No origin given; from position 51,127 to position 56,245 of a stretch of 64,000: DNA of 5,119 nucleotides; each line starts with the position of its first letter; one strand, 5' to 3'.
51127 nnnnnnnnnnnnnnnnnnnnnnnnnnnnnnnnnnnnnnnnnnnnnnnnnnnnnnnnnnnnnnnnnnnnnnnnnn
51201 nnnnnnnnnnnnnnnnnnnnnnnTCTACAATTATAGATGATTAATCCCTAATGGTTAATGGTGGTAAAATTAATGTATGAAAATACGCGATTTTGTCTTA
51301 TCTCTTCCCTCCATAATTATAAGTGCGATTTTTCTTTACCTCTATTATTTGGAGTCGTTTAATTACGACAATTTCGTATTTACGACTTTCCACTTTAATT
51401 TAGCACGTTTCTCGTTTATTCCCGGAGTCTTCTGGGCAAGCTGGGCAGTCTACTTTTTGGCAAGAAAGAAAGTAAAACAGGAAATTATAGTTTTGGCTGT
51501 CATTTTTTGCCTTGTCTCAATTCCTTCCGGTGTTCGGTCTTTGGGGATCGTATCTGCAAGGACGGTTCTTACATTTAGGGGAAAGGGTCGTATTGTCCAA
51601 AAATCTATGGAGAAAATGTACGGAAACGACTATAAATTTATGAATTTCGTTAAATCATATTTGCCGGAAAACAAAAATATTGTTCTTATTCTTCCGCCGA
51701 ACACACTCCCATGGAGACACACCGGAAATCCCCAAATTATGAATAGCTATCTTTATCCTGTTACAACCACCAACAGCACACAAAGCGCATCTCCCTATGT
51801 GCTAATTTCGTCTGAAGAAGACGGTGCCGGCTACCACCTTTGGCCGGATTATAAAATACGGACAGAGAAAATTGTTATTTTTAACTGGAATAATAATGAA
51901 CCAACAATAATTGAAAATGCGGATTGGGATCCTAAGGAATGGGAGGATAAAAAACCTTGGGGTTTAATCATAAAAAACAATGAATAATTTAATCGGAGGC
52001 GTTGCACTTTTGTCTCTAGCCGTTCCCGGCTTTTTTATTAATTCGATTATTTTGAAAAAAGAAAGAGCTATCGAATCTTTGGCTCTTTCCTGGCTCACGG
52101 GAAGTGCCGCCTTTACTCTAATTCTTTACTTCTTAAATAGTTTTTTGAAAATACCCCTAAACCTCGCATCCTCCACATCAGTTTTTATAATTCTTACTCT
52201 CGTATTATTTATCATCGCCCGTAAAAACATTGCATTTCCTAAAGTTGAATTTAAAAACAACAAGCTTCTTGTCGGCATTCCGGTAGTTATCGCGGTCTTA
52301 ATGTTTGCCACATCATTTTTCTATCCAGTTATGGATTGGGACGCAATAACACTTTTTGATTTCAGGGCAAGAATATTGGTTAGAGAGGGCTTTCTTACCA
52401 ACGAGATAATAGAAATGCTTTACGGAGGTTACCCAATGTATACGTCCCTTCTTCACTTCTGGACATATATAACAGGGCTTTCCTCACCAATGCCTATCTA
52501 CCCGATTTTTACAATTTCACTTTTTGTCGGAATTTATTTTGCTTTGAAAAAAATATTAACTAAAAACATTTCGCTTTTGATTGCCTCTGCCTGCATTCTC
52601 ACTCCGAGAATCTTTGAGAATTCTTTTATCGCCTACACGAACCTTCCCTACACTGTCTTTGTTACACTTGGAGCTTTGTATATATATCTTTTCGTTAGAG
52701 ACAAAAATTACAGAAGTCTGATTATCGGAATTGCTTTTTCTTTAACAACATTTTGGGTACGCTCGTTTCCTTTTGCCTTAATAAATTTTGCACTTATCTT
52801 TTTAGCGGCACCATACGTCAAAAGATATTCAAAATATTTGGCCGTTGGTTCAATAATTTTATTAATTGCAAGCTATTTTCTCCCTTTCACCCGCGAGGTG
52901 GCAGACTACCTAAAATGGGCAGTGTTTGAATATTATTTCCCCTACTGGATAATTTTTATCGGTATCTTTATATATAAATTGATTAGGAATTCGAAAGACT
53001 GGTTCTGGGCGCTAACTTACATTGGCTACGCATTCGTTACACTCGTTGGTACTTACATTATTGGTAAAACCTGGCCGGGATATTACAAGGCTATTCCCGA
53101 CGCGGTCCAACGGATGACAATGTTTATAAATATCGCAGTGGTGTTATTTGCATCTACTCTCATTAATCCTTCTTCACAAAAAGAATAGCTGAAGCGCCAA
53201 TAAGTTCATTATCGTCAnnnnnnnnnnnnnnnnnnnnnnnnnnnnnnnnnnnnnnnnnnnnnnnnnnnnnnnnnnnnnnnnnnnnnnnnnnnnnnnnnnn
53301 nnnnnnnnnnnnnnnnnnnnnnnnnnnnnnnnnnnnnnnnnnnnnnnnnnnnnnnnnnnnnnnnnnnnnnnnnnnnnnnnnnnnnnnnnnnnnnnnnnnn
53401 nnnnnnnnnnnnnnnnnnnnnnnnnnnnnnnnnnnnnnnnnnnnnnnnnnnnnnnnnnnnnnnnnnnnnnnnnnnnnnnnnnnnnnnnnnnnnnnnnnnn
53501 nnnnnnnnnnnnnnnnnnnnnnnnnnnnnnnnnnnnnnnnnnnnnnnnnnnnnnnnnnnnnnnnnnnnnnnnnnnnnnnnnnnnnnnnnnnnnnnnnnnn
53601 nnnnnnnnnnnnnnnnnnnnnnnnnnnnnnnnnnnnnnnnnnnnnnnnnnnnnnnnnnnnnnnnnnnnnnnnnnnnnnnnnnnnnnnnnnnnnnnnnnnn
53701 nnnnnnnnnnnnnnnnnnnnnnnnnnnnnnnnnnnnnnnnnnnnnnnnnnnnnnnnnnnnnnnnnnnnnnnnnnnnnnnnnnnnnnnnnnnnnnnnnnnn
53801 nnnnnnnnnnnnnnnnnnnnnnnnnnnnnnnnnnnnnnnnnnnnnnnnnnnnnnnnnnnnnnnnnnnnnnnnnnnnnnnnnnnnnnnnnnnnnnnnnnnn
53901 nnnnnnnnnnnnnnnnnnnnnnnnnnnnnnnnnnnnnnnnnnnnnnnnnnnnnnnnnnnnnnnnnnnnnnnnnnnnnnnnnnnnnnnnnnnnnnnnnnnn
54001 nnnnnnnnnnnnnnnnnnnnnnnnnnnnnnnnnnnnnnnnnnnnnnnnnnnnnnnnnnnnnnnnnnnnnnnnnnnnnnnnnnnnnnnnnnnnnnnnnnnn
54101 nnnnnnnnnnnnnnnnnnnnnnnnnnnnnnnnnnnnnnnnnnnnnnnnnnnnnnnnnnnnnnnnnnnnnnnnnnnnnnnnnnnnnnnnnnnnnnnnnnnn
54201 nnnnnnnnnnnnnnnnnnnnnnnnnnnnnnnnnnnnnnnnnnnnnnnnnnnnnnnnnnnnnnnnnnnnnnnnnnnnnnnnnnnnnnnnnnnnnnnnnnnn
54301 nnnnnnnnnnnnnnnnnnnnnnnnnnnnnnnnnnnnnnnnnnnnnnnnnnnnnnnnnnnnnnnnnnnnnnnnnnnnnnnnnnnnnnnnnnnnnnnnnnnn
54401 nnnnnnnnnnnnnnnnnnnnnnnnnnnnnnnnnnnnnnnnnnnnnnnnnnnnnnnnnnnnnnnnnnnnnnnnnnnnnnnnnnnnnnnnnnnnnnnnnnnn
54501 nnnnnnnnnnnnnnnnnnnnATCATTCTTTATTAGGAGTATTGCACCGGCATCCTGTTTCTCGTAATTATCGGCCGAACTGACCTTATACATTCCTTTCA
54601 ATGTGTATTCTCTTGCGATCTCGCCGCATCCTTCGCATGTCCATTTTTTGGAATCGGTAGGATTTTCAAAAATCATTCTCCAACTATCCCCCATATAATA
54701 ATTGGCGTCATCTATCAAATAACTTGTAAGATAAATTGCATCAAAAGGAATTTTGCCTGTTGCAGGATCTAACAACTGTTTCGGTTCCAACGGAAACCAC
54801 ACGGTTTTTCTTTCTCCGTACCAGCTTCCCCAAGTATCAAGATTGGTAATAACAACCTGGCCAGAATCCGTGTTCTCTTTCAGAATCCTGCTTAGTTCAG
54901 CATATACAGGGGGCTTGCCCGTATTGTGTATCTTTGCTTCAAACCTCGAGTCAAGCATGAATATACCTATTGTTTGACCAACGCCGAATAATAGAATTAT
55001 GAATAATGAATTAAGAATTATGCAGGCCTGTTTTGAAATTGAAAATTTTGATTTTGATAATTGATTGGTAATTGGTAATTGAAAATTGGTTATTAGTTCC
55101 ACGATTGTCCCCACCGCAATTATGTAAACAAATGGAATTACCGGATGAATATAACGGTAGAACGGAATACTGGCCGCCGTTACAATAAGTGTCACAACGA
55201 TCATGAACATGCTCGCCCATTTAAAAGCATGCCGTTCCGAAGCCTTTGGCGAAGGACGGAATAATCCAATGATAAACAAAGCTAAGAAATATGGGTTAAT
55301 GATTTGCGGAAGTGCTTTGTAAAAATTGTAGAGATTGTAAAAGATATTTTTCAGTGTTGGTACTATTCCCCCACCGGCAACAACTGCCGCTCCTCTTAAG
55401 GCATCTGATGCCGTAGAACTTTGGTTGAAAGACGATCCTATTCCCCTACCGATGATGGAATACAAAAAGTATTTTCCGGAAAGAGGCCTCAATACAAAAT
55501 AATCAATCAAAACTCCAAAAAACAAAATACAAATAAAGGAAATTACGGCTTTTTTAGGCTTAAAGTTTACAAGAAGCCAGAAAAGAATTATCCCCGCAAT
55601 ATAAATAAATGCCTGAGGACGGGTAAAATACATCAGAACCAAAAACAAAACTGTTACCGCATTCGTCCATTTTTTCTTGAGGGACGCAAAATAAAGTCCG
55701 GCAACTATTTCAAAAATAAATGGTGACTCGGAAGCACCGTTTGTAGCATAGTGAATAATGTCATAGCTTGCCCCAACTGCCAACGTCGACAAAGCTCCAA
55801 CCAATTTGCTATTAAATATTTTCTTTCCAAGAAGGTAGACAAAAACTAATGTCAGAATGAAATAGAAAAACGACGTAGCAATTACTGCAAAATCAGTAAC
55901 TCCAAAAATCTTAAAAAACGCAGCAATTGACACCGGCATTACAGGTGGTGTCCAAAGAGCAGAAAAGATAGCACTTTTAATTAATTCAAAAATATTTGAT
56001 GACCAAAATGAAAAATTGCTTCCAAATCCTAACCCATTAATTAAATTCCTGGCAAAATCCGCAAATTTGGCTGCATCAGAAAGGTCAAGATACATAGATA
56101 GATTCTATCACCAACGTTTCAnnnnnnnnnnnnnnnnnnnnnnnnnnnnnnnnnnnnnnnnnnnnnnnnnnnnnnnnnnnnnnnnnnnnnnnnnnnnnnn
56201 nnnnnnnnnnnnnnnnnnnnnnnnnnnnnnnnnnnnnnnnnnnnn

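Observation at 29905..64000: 34-kb surface-glycan megacluster with a complete Wzx/Wzy-type tool kit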

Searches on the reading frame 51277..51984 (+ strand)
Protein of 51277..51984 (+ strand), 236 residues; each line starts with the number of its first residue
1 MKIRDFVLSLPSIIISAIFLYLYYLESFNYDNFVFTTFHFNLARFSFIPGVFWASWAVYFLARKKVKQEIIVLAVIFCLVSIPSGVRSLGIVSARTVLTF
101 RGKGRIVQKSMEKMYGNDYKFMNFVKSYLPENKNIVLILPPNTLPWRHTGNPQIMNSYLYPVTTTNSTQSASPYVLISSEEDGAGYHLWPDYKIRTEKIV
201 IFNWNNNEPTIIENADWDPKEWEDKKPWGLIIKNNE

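Call 6: search_protein_families(library=pfam, max_evalue=0.01, proteins=[window:51277-51984:+])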
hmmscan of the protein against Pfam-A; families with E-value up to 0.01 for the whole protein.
window:51277-51984:+ (236 aa): 0 families

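Call 44: search_protein_families(library=pfam, max_evalue=10, proteins=[window:51277-51984:+])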
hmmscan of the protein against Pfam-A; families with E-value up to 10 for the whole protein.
window:51277-51984:+ (236 aa): 0 families

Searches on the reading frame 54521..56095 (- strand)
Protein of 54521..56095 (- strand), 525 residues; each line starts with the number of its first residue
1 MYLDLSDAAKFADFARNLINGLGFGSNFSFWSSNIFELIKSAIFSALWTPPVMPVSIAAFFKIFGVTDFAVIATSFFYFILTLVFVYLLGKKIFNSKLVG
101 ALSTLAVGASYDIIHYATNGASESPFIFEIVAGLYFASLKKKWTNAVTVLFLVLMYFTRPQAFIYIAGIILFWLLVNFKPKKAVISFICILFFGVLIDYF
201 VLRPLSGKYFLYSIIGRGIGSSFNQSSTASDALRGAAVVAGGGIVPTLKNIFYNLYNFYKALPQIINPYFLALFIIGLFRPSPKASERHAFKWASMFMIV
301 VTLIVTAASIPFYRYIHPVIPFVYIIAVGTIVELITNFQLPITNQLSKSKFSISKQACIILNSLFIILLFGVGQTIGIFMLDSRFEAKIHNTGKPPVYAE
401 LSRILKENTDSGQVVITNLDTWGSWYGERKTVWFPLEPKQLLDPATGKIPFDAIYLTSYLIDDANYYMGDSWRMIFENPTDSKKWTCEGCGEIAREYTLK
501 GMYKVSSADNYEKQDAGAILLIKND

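Call 6: search_protein_families(library=pfam, max_evalue=0.01, proteins=[window:54521-56095:-])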
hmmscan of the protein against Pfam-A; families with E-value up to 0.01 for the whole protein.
window:54521-56095:- (525 aa): 1 family
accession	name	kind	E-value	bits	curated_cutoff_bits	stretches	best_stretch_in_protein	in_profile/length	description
PF13231.12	PMT_2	-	2.7e-07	31.4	26.1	1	50-193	3-154/160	Dolichyl-phosphate-mannose-protein mannosyltransferase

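Call 22: search_protein_families(library=ncbifam, max_evalue=0.01, proteins=[window:54521-56095:-])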
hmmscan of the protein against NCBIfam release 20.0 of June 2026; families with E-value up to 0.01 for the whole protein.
window:54521-56095:- (525 aa): 0 families
